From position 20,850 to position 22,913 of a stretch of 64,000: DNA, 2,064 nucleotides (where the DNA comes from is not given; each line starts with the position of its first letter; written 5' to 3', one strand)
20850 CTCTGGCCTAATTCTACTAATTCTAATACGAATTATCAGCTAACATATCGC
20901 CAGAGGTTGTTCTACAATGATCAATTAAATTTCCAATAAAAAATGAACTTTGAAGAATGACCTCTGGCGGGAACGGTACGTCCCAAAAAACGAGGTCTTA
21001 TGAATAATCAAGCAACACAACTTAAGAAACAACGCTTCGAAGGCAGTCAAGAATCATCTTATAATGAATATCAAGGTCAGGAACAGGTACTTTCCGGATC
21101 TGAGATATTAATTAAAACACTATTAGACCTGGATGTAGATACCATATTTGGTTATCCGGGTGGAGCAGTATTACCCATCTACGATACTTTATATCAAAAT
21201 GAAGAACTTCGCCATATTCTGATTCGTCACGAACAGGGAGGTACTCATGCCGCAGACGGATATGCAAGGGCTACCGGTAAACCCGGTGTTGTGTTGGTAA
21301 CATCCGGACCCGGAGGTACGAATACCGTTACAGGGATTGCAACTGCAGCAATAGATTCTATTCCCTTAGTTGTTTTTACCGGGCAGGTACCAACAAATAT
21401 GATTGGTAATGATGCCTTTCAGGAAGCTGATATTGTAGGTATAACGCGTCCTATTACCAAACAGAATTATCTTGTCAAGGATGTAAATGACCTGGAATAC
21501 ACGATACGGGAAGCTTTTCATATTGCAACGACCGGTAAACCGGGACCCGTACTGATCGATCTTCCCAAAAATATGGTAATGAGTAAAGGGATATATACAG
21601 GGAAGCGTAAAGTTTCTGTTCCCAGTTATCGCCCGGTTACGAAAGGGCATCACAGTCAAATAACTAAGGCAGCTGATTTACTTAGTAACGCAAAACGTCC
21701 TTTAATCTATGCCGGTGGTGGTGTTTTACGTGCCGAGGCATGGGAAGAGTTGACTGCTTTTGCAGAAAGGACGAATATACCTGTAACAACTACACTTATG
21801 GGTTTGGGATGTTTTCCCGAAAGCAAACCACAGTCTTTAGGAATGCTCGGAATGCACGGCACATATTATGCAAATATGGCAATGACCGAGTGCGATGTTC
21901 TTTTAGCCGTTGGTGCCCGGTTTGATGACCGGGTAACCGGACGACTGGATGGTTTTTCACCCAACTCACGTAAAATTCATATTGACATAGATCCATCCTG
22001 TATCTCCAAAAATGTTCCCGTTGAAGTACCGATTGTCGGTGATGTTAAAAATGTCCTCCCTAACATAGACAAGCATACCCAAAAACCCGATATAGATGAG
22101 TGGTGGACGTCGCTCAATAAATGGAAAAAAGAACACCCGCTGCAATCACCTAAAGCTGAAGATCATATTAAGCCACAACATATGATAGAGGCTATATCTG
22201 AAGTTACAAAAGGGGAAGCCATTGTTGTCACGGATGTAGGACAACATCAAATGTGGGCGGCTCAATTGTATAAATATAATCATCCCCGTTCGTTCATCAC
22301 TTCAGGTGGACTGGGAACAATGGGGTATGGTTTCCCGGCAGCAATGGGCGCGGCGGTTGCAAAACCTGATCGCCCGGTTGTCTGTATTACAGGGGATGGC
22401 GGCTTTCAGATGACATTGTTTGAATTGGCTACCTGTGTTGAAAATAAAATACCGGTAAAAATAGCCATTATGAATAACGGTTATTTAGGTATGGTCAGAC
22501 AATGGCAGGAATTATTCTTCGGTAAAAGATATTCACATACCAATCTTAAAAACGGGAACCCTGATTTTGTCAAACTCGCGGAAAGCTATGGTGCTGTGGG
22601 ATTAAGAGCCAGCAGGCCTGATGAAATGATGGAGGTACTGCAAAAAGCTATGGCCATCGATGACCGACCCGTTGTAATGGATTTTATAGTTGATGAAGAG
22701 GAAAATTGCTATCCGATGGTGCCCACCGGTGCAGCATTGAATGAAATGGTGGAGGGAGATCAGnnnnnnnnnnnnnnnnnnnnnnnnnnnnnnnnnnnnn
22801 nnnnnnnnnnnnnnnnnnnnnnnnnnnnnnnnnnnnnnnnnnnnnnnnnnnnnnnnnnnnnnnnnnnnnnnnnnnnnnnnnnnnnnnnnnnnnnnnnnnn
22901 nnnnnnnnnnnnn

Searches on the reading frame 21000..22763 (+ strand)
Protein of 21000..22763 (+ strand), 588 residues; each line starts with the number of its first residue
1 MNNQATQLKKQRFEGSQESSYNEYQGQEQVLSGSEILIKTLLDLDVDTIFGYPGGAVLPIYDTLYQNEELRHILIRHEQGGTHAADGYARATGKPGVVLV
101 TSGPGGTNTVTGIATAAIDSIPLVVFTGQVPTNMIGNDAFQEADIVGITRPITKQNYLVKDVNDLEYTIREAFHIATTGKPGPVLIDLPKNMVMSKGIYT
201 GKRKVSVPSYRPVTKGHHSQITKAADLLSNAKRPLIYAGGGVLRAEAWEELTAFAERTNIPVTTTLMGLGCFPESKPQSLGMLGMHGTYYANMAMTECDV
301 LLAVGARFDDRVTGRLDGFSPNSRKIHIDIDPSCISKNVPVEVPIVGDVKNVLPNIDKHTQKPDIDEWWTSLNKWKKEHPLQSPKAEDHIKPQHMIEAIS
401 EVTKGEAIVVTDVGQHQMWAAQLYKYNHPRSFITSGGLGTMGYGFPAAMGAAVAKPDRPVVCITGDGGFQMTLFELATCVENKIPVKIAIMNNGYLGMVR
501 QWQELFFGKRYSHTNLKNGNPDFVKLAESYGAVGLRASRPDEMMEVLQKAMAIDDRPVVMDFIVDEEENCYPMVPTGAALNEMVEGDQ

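Call 7: find_related_loci(query=window:21000-22763:+, collection=genome_contigs, flank=4000)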
Query window:21000-22763:+ (588 aa) in genome_contigs; peptide patterns used: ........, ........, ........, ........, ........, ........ (x = any residue, [..] = any of these).
600 stretches matched a pattern (row limit reached: there are more); 600 encode a relative of the query (tblastn E <= 1e-3); the best 80 are kept; 80 distinct loci.
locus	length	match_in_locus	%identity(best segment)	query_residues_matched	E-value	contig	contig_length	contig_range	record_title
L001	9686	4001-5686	76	27-588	0e+0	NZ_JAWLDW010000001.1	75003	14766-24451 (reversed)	MAG: Rhodohalobacter sp. isolate 20BLK6-1.bin.15 NODE_186_length_75003_cov_16.741709, whole genome shotgun sequence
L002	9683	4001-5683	67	28-587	0e+0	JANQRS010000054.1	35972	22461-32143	MAG: Calditrichia bacterium isolate IP29b_bin.73 k99_2600261, whole genome shotgun sequence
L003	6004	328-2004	64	30-588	0e+0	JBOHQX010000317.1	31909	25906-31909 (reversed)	MAG: bacterium isolate M3-S_metawrap_bin.56 k127_3844129, whole genome shotgun sequence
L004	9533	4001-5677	60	31-584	0e+0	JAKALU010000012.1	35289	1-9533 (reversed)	MAG: Nitrospirae bacterium isolate WY5.bin134 NODE_1714_length_35289_cov_1.427279, whole genome shotgun sequence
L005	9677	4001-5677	58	31-583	0e+0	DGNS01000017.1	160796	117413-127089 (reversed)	MAG TPA_asm: Thiotrichaceae bacterium UBA4486 UBA4486_contig_144, whole genome shotgun sequence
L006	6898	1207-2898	58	26-584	0e+0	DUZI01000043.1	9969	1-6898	MAG TPA_asm: Nitrospirae bacterium isolate MAG_10313_ntr_31 Ga0116211_1001737, whole genome shotgun sequence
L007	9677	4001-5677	56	27-584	0e+0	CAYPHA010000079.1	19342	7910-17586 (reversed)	MAG TPA_asm: uncultured Calditrichota bacterium isolate SRP332253_co2_262 genome assembly, contig: NODE_2627_length_1934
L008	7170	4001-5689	57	27-584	0e+0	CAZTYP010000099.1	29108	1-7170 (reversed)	MAG TPA_asm: uncultured Melioribacteraceae bacterium isolate binchicken_co219_339 genome assembly, contig: k141_970927,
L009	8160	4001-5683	56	31-584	0e+0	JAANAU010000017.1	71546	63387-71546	MAG: Magnetococcales bacterium isolate DH2_bin6 NODE_42_length_71546_cov_0.704123, whole genome shotgun sequence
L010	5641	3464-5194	55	15-583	0e+0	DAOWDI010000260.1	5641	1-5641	MAG TPA_asm: Gammaproteobacteria bacterium isolate CSMAG_1909 CSMAG_1909_k141_3920023_length_5641_cov_7.0000, whole geno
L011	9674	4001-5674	59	31-584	0e+0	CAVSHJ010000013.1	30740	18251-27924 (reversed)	MAG: Thermodesulfovibrionales bacterium isolate MFD01299.bin.3.198 genome assembly, contig: contig_30600, whole genome s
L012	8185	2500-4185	56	31-584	0e+0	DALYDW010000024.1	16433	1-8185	MAG TPA_asm: bacterium isolate CTOTU14239 NODE_779_length_16433_cov_3.902430, whole genome shotgun sequence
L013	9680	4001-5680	56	31-584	0e+0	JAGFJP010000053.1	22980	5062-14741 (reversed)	MAG: Thiogranum sp. isolate mag.26 k127_2921036, whole genome shotgun sequence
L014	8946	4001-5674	55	28-584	0e+0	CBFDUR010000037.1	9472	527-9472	MAG TPA_asm: uncultured Ignavibacteriales bacterium isolate SRR4028170_binner13_Refined_34 genome assembly, contig: ERZ5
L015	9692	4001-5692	56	31-587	0e+0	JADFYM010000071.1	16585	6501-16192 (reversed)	MAG: Magnetococcales bacterium isolate nDJH8bin2 nDJH8_bin2_NODE_71_length_16585_cov_18.635679, whole genome shotgun seq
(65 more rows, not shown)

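Call 20: find_homologous_proteins(query=window:21000-22763:+, max_evalue=1e-100)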
Query window:21000-22763:+ (588 aa): 8000 proteins with E <= 1e-100 among 8000 candidates; the best 120 are listed.
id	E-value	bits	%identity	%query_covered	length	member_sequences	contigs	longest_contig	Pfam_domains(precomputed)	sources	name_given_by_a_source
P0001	0.0e+0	1359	100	100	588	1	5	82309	PF02775.27,PF02776.24,PF00205.29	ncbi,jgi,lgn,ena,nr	ncbi:MAG TPA: biosynthetic-type acetolactate synthase large subunit [Balneolales bacterium]|nr:biosy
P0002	0.0e+0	1358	100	100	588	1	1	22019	PF02775.27,PF02776.24,PF00205.29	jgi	-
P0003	0.0e+0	1323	97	100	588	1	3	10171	PF02775.27,PF02776.24,PF00205.29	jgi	jgi:acetolactate synthase-1/2/3 large subunit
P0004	0.0e+0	1131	82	100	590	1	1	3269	PF02775.27,PF02776.24,PF00205.29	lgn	-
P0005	0.0e+0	1120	82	99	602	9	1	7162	PF02775.27,PF02776.24,PF00205.29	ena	-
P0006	0.0e+0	1111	81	100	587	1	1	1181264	PF02775.27,PF02776.24,PF00205.29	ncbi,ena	-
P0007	0.0e+0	1092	80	99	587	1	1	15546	PF02775.27,PF02776.24,PF00205.29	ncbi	-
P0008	0.0e+0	1081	79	99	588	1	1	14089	PF02775.27,PF02776.24,PF00205.29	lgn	-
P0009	0.0e+0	1078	79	100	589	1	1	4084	PF02775.27,PF02776.24,PF00205.29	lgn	-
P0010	0.0e+0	1060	77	99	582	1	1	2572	PF02775.27,PF02776.24,PF00205.29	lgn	-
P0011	0.0e+0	1052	78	100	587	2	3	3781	PF02775.27,PF02776.24,PF00205.29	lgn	-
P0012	0.0e+0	1047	77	99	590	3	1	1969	PF02775.27,PF02776.24,PF00205.29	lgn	-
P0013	0.0e+0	1044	78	99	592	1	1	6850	PF02775.27,PF02776.24,PF00205.29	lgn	-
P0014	0.0e+0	1041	79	99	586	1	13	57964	PF02775.27,PF02776.24,PF00205.29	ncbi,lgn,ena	-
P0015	0.0e+0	1033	77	98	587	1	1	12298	PF02775.27,PF02776.24,PF00205.29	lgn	-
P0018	0.0e+0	1031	75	99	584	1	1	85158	PF02775.27,PF02776.24,PF00205.29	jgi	-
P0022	0.0e+0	1027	76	99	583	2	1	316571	PF02775.27,PF02776.24,PF00205.29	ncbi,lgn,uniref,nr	ncbi:biosynthetic-type acetolactate synthase large subunit [Fodinibius sediminis]|uniref:Acetolactat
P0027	0.0e+0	1023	78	95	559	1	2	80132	PF02775.27,PF02776.24,PF00205.29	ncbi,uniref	ncbi:biosynthetic-type acetolactate synthase large subunit [Halalkalibaculum sp. DA3122]|uniref:bios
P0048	0.0e+0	1013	77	96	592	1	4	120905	PF02775.27,PF02776.24,PF00205.29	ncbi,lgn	ncbi:MAG: biosynthetic-type acetolactate synthase large subunit [Balneolaceae bacterium]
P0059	1.0e-297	1007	73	99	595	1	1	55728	PF02775.27,PF02776.24,PF00205.29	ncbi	ncbi:MAG: biosynthetic-type acetolactate synthase large subunit [Balneolaceae bacterium]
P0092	7.6e-295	997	72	100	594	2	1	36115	PF02775.27,PF02776.24,PF00205.29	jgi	jgi:acetolactate synthase I/II/III large subunit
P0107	3.1e-293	992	73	100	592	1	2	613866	PF02775.27,PF02776.24,PF00205.29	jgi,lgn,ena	-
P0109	3.8e-293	992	72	100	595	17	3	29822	PF02775.27,PF02776.24,PF00205.29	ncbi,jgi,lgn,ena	jgi:acetolactate synthase I/II/III large subunit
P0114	6.0e-293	991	76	95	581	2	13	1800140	PF02775.27,PF02776.24,PF00205.29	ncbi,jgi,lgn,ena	-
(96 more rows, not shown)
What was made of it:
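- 21000..31464 (+): Regulated operon: ilvB, ilvN, ilvC, two HMGL-family synthases (cimA/leuA-like), leuC, leuD, leuB and a class IV aminotransferase (ilvE). IlvB is 100% identical to a Balneolales MAG protein (call 20).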

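Call 21: find_encoding_contigs(protein=P0006, flank=2500, max_places=1)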
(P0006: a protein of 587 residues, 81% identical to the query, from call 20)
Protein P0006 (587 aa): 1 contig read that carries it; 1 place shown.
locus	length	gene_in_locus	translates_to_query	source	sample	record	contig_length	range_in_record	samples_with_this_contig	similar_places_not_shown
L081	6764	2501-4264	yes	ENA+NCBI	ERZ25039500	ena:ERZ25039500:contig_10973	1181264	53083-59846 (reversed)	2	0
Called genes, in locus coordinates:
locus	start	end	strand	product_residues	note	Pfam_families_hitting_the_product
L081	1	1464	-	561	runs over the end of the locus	PF00920:ILVD_EDD_N, PF24877:ILV_EDD_C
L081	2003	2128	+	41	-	-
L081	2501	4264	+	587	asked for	PF02776:TPP_enzyme_N, PF00205:TPP_enzyme_M, PF02775:TPP_enzyme_C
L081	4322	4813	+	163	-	PF22629:ACT_AHAS_ss, PF01842:ACT (faint), PF13710:ACT_5, PF10369:ALS_ss_C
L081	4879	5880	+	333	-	PF02826:2-Hacid_dh_C (weak), PF03446:NAD_binding_2 (weak), PF03807:F420_oxidored, PF07991:KARI_N, PF01450:KARI_C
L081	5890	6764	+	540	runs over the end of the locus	PF00682:HMGL-like, PF22617:HCS_D2, PF08502:LeuA_dimer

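Call 22: find_encoding_contigs(protein=P0014, flank=2500, max_places=1)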
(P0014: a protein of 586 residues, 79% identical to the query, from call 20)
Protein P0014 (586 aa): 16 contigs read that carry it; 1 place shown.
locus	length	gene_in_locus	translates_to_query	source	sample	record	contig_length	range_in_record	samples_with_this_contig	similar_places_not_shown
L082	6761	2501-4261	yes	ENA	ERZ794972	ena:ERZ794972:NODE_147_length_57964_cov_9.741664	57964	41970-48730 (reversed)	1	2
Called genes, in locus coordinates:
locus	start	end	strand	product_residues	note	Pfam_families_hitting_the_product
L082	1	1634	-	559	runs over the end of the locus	PF00920:ILVD_EDD_N, PF24877:ILV_EDD_C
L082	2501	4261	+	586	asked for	PF02776:TPP_enzyme_N, PF00205:TPP_enzyme_M, PF02775:TPP_enzyme_C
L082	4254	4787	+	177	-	PF22629:ACT_AHAS_ss, PF13710:ACT_5, PF10369:ALS_ss_C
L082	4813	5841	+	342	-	PF02826:2-Hacid_dh_C, PF03446:NAD_binding_2 (weak), PF03807:F420_oxidored, PF07991:KARI_N, PF01450:KARI_C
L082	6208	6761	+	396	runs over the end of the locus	PF00682:HMGL-like, PF22617:HCS_D2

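Call 23: find_encoding_contigs(protein=P0018, flank=2500, max_places=1)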
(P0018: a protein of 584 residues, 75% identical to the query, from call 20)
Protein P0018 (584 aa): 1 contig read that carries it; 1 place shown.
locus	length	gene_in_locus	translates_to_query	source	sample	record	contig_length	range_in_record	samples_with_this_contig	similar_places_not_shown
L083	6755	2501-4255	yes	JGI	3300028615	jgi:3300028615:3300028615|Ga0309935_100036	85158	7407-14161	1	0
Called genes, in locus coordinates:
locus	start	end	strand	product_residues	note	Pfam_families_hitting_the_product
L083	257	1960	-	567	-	PF00920:ILVD_EDD_N, PF24877:ILV_EDD_C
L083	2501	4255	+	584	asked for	PF02776:TPP_enzyme_N, PF00205:TPP_enzyme_M, PF02775:TPP_enzyme_C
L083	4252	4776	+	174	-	PF22629:ACT_AHAS_ss, PF01842:ACT (weak), PF13710:ACT_5, PF10369:ALS_ss_C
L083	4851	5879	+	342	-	PF02826:2-Hacid_dh_C (weak), PF03446:NAD_binding_2 (weak), PF03807:F420_oxidored, PF07991:KARI_N, PF01450:KARI_C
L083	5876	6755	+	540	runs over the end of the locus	PF00682:HMGL-like, PF22617:HCS_D2, PF08502:LeuA_dimer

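Call 24: find_encoding_contigs(protein=P0022, flank=2500, max_places=1)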
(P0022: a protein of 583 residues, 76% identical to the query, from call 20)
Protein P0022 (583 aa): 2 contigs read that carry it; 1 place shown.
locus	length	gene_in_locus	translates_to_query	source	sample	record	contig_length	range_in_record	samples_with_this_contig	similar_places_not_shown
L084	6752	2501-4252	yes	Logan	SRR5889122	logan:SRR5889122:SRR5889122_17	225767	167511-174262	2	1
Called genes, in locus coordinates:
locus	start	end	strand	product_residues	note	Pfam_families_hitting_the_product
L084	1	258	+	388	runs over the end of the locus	PF01053:Cys_Met_Meta_PP, PF00155:Aminotran_1_2, PF06838:Met_gamma_lyase (weak)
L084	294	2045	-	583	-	PF00920:ILVD_EDD_N, PF24877:ILV_EDD_C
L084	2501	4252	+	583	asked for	PF02776:TPP_enzyme_N, PF00205:TPP_enzyme_M, PF02775:TPP_enzyme_C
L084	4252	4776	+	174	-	PF22629:ACT_AHAS_ss, PF13710:ACT_5, PF10369:ALS_ss_C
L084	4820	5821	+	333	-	PF02826:2-Hacid_dh_C (weak), PF03446:NAD_binding_2 (weak), PF03807:F420_oxidored, PF07991:KARI_N, PF01450:KARI_C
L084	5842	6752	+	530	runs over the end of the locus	PF00682:HMGL-like, PF22617:HCS_D2, PF08502:LeuA_dimer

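Call 25: find_encoding_contigs(protein=P0107, flank=2500, max_places=1)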
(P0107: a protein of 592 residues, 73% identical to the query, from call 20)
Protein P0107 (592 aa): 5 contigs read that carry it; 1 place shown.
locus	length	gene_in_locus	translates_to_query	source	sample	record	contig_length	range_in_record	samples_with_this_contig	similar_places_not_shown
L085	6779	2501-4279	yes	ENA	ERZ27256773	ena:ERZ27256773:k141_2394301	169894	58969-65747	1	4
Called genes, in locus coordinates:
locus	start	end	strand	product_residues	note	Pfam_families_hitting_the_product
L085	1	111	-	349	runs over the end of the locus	PF00561:Abhydrolase_1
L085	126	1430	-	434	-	PF01053:Cys_Met_Meta_PP, PF00155:Aminotran_1_2 (weak), PF01041:DegT_DnrJ_EryC1 (weak)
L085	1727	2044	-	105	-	-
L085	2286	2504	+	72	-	-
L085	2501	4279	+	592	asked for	PF02776:TPP_enzyme_N, PF00205:TPP_enzyme_M, PF02775:TPP_enzyme_C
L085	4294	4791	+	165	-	PF01842:ACT (weak), PF22629:ACT_AHAS_ss, PF13710:ACT_5, PF10369:ALS_ss_C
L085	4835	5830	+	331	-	PF02826:2-Hacid_dh_C (weak), PF03446:NAD_binding_2, PF03807:F420_oxidored (weak), PF07991:KARI_N, PF01450:KARI_C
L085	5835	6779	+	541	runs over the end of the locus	PF00682:HMGL-like, PF22617:HCS_D2, PF08502:LeuA_dimer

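Call 26: find_encoding_contigs(protein=P0114, flank=2500, max_places=1)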
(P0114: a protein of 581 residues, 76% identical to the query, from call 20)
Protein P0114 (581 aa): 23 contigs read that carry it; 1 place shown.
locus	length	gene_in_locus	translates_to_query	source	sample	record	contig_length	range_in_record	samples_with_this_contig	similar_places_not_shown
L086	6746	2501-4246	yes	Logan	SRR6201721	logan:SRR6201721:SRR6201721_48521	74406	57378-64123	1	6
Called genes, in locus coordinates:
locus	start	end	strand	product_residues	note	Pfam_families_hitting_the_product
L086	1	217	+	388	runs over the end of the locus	PF01053:Cys_Met_Meta_PP, PF00155:Aminotran_1_2 (weak), PF01041:DegT_DnrJ_EryC1 (weak), PF06838:Met_gamma_lyase (weak)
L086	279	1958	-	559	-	PF00920:ILVD_EDD_N, PF24877:ILV_EDD_C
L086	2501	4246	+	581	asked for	PF02776:TPP_enzyme_N, PF00205:TPP_enzyme_M, PF02775:TPP_enzyme_C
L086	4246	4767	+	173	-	PF22629:ACT_AHAS_ss, PF01842:ACT (faint), PF13710:ACT_5, PF10369:ALS_ss_C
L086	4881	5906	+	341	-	PF02826:2-Hacid_dh_C (weak), PF03807:F420_oxidored (weak), PF07991:KARI_N, PF01450:KARI_C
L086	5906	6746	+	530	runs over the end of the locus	PF00682:HMGL-like, PF22617:HCS_D2, PF08502:LeuA_dimer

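Call 27: find_encoding_contigs(protein=P0027, flank=2500, max_places=1)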
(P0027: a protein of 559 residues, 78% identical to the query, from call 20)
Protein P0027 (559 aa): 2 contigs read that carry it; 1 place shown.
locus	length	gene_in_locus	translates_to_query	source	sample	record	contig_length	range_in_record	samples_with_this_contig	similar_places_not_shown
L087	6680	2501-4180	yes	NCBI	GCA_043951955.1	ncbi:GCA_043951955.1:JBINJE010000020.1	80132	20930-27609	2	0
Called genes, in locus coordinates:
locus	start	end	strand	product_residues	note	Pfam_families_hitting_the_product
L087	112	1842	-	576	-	PF00920:ILVD_EDD_N, PF24877:ILV_EDD_C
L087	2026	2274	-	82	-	-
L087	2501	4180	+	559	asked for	PF02776:TPP_enzyme_N, PF00205:TPP_enzyme_M, PF02775:TPP_enzyme_C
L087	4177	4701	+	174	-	PF22629:ACT_AHAS_ss, PF01842:ACT (faint), PF13710:ACT_5, PF10369:ALS_ss_C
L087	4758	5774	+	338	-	PF02826:2-Hacid_dh_C (weak), PF03446:NAD_binding_2 (weak), PF03807:F420_oxidored (weak), PF07991:KARI_N, PF01450:KARI_C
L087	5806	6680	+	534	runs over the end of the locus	PF00682:HMGL-like, PF22617:HCS_D2, PF08502:LeuA_dimer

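Call 28: find_encoding_contigs(protein=P0092, flank=2500, max_places=1)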
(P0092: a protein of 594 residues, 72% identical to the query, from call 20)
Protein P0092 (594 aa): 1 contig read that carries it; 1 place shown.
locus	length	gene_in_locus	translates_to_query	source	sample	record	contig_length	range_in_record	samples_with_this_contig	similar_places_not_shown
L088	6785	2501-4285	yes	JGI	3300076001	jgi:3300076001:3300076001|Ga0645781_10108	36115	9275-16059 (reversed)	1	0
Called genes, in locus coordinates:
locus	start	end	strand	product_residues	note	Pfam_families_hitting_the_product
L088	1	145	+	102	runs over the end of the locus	-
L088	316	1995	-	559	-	PF00920:ILVD_EDD_N, PF24877:ILV_EDD_C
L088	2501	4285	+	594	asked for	PF02776:TPP_enzyme_N, PF00205:TPP_enzyme_M, PF02775:TPP_enzyme_C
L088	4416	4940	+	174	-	PF22629:ACT_AHAS_ss, PF13710:ACT_5 (weak), PF10369:ALS_ss_C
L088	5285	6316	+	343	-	PF02826:2-Hacid_dh_C (weak), PF03446:NAD_binding_2 (weak), PF03807:F420_oxidored, PF07991:KARI_N, PF01450:KARI_C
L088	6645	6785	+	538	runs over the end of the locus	PF00682:HMGL-like, PF22617:HCS_D2, PF08502:LeuA_dimer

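Call 38: find_encoding_contigs(protein=P0007, flank=1200, max_places=1)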
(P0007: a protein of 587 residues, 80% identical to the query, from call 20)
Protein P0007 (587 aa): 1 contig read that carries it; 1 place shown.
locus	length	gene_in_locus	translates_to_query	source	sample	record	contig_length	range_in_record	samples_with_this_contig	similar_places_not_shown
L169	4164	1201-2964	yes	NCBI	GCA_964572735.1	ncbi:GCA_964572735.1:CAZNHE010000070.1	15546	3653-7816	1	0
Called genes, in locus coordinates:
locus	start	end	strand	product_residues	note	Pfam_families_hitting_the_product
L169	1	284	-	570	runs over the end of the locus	PF00920:ILVD_EDD_N, PF24877:ILV_EDD_C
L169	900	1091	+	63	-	-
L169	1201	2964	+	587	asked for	PF02776:TPP_enzyme_N, PF00205:TPP_enzyme_M, PF02775:TPP_enzyme_C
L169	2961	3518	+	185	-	PF22629:ACT_AHAS_ss, PF13710:ACT_5, PF10369:ALS_ss_C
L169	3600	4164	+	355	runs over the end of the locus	PF02826:2-Hacid_dh_C, PF03446:NAD_binding_2, PF03807:F420_oxidored (weak), PF07991:KARI_N, PF01450:KARI_C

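Call 39: find_encoding_contigs(protein=P0059, flank=1200, max_places=1)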
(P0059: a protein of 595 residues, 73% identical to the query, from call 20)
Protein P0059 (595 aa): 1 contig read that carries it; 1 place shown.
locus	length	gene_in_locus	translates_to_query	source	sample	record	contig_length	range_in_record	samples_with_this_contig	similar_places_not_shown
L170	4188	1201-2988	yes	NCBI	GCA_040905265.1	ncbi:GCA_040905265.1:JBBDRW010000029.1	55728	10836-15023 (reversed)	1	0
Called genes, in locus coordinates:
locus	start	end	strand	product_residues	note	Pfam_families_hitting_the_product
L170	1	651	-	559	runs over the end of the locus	PF00920:ILVD_EDD_N, PF24877:ILV_EDD_C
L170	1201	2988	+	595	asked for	PF02776:TPP_enzyme_N, PF00205:TPP_enzyme_M, PF02775:TPP_enzyme_C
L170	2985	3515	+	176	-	PF22629:ACT_AHAS_ss, PF13710:ACT_5 (weak), PF10369:ALS_ss_C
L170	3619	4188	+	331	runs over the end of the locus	PF02826:2-Hacid_dh_C (weak), PF03446:NAD_binding_2 (weak), PF03807:F420_oxidored (weak), PF07991:KARI_N, PF01450:KARI_C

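Call 40: find_encoding_contigs(protein=P0109, flank=1200, max_places=1)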
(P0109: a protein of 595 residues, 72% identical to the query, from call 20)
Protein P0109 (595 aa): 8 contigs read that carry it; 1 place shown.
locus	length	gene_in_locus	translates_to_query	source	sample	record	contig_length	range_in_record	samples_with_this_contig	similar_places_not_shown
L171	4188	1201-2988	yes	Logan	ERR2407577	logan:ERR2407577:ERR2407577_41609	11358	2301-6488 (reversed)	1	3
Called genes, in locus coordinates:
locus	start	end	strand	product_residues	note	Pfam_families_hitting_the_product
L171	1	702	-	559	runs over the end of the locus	PF00920:ILVD_EDD_N, PF24877:ILV_EDD_C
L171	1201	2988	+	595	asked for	PF02776:TPP_enzyme_N, PF00205:TPP_enzyme_M, PF02775:TPP_enzyme_C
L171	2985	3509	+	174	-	PF22629:ACT_AHAS_ss, PF13710:ACT_5, PF10369:ALS_ss_C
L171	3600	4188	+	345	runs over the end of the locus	PF02826:2-Hacid_dh_C (weak), PF03446:NAD_binding_2 (faint), PF03807:F420_oxidored, PF07991:KARI_N, PF01450:KARI_C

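Call 41: find_encoding_contigs(protein=P0048, flank=1200, max_places=1)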
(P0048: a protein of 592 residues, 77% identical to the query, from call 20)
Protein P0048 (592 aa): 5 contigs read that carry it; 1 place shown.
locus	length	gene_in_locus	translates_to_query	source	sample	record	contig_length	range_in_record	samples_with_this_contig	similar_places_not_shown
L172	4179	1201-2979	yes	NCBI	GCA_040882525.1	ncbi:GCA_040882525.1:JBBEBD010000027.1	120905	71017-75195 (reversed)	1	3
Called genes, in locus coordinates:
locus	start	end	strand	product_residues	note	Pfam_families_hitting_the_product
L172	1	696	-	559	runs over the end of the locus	PF00920:ILVD_EDD_N, PF24877:ILV_EDD_C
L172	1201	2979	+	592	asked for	PF02776:TPP_enzyme_N, PF00205:TPP_enzyme_M, PF02775:TPP_enzyme_C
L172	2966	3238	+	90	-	-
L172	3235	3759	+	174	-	PF22629:ACT_AHAS_ss, PF13710:ACT_5 (faint), PF10369:ALS_ss_C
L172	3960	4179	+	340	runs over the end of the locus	PF02826:2-Hacid_dh_C (weak), PF03446:NAD_binding_2 (weak), PF03807:F420_oxidored (weak), PF07991:KARI_N, PF01450:KARI_C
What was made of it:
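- Tried and rejected: The relatives therefore came from IlvB homologues (call 20) followed by 12 exact-protein look-ups (calls 21-28, 38-41).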

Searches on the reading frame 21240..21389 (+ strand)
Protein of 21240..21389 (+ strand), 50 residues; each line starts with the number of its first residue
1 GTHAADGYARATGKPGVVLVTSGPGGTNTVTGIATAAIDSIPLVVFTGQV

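Call 34: find_related_loci(query=window:21240-21389:+, collection=metagenome_contigs, flank=1500)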
Query seq(50 aa) (50 aa) in metagenome_contigs; peptide patterns used: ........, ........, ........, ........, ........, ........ (x = any residue, [..] = any of these).
600 stretches matched a pattern (row limit reached: there are more); 520 encode a relative of the query (tblastn E <= 1e-3); the best 80 are kept; 80 distinct loci.
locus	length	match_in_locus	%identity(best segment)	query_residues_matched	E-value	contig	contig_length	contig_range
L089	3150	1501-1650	96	1-50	3e-27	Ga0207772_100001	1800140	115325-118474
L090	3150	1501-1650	90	1-50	1e-25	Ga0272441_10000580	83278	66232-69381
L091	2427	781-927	92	2-50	1e-25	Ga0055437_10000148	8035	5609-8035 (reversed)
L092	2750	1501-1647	94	2-50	3e-25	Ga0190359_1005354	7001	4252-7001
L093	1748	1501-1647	90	2-50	3e-25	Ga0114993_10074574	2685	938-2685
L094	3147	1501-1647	92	2-50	5e-25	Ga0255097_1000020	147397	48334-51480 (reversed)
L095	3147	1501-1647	90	2-50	6e-25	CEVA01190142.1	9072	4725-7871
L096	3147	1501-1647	90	2-50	9e-25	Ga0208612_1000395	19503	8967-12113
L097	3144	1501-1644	88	3-50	1e-24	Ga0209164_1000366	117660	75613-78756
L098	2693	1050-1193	90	3-50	2e-24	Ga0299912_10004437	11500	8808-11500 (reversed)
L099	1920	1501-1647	88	2-50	2e-24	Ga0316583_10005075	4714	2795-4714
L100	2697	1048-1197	86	1-50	2e-24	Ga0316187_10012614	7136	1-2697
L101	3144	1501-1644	90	3-50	4e-24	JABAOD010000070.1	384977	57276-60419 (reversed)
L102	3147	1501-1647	86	2-50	3e-24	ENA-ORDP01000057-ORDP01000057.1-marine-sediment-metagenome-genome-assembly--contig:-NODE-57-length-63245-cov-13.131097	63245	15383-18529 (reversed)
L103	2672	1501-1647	86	2-50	3e-24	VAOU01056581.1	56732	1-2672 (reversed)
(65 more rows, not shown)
